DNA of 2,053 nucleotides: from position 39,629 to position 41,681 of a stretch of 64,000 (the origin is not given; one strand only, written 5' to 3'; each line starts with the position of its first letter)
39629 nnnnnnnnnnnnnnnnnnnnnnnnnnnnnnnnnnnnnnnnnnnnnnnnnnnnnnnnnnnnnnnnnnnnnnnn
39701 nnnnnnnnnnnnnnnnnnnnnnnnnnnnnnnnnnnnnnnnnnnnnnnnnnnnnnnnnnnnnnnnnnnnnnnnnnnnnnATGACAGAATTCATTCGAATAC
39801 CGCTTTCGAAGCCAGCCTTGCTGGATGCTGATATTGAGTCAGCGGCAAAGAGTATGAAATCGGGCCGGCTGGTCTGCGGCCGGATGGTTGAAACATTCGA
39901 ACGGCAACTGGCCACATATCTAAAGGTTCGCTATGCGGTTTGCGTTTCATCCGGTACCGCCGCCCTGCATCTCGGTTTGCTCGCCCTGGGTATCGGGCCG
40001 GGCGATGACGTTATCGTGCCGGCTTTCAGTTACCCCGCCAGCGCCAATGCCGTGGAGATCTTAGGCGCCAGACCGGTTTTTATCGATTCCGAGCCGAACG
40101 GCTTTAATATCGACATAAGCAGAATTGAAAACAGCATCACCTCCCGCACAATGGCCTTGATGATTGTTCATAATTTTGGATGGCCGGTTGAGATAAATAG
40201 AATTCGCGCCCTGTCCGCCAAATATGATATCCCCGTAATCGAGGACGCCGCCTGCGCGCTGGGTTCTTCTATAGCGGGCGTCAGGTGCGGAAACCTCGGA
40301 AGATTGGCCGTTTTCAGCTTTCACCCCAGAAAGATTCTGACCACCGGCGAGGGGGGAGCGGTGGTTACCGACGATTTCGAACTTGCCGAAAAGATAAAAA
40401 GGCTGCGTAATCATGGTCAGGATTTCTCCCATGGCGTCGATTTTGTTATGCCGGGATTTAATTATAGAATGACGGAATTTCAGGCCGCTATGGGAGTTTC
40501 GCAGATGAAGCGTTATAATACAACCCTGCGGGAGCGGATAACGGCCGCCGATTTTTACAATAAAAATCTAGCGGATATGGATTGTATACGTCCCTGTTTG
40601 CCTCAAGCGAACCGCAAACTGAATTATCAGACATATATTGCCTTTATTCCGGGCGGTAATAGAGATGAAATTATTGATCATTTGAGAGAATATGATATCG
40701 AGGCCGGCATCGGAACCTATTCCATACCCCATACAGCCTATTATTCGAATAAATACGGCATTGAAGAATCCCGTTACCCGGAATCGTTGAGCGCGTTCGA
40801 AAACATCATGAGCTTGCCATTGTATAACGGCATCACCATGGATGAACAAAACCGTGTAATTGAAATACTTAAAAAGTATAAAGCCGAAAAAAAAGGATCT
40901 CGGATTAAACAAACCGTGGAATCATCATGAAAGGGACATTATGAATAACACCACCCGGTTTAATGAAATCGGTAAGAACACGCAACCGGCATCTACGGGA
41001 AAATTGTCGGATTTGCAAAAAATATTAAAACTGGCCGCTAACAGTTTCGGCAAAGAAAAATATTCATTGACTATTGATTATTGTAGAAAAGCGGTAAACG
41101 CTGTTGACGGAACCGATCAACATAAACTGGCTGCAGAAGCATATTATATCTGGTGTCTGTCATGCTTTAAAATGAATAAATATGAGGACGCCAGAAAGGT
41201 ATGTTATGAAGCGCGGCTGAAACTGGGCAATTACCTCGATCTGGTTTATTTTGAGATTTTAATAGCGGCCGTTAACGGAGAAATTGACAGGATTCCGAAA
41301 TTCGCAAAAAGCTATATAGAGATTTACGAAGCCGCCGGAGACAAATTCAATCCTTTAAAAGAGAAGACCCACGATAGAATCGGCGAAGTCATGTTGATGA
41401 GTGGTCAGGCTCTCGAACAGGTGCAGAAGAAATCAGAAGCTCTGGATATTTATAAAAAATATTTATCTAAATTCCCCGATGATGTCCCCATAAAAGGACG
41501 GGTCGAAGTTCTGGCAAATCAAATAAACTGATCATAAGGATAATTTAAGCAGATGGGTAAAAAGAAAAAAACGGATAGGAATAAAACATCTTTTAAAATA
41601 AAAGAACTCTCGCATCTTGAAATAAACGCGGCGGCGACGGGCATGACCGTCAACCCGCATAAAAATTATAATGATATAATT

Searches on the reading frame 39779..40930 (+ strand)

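Call 51: search_protein_families(library=ncbifam, proteins=[window:39779-40930:+], max_evalue=0.00001)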
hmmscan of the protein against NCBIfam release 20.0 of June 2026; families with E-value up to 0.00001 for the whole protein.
window:39779-40930:+ (383 aa): 16 families
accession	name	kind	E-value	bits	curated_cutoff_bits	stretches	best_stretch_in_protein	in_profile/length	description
TIGR03588.1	PseC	equivalog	1.1e-84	284.5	423.5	1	7-366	2-378/380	UDP-4-amino-4,6-dideoxy-N-acetyl-beta-L-altrosamine transaminase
NF008658.2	PRK11658.1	equivalog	2.1e-72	243.9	631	1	7-366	5-375/379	UDP-4-amino-4-deoxy-L-arabinose aminotransferase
TIGR04181.1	NHT_00031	hypoth_equivalog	8.2e-71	238.7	420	1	7-347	1-357/359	LegC family aminotransferase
NF008687.0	PRK11706.1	equivalog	1.9e-60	204.6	375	1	6-367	1-373/375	dTDP-4-amino-4,6-dideoxygalactose transaminase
TIGR04427.1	PLP_DesI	equivalog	1.5e-54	185.6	650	1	34-366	51-381/390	dTDP-4-dehydro-6-deoxyglucose aminotransferase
TIGR02379.1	ECA_wecE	subfamily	6.6e-53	179.8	434.85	1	7-367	2-374/376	dTDP-4-amino-4,6-dideoxy-D-glucose transaminase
NF011936.0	PRK15407.1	equivalog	1.3e-49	169.1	423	1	7-215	37-253/440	lipopolysaccharide biosynthesis protein RfbH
NF004770.0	PRK06108.1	subfamily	9.2e-11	41.2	422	1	42-130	88-177/396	pyridoxal phosphate-dependent aminotransferase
NF005817.0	PRK07683.1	equivalog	1.3e-08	34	575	1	72-130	110-168/387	aminotransferase A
NF006569.0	PRK09082.1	subfamily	1.7e-07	30.7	420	1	47-130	87-170/386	methionine aminotransferase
NF004975.0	PRK06348.1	equivalog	8.6e-07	28.3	549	1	40-129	79-168/384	pyridoxal phosphate-dependent aminotransferase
NF006230.0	PRK08363.1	equivalog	9.6e-07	27.9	534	1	60-156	103-205/398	alanine aminotransferase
NF041364.1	GntC_guanitoxin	equivalog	1.6e-06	27.3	415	1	54-131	63-142/356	guanitoxin biosynthesis PLP-dependent (S)-gamma-hydroxy-L-arginine cyclodehydratase GntC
NF005816.0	PRK07682.1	equivalog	4.8e-06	25.4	620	1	55-154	94-200/390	aminotransferase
NF006488.0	PRK08912.1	equivalog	8.1e-06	25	498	0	51-129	87-165/387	aminotransferase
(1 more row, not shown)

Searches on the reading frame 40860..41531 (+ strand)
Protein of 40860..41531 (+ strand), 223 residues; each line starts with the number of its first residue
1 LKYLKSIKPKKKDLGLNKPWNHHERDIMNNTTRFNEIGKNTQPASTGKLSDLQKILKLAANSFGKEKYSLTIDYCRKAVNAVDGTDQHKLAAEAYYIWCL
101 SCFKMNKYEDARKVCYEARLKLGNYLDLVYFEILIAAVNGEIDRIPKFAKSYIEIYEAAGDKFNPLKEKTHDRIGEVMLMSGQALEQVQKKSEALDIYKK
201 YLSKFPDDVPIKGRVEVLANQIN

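Call 89: search_protein_families(library=pfam, proteins=[window:40860-41531:+], max_evalue=0.01)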
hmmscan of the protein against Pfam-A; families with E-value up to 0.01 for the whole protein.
window:40860-41531:+ (223 aa): 5 families
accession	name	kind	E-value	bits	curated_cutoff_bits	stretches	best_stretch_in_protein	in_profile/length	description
PF07719.23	TPR_2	-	1.9e-05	24.9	27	0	92-114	1-23/34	Tetratricopeptide repeat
PF13428.12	TPR_14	-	4.5e-05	24.2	23.5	0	179-211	5-37/44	Tetratricopeptide repeat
PF13174.12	TPR_6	-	0.0002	22.2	26.3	1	176-207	1-32/33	Tetratricopeptide repeat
PF00515.34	TPR_1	-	0.00067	19.8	27.8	0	92-118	1-27/34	Tetratricopeptide repeat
PF13424.12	TPR_12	-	0.00083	19.9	30.1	0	154-203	24-73/77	Tetratricopeptide repeat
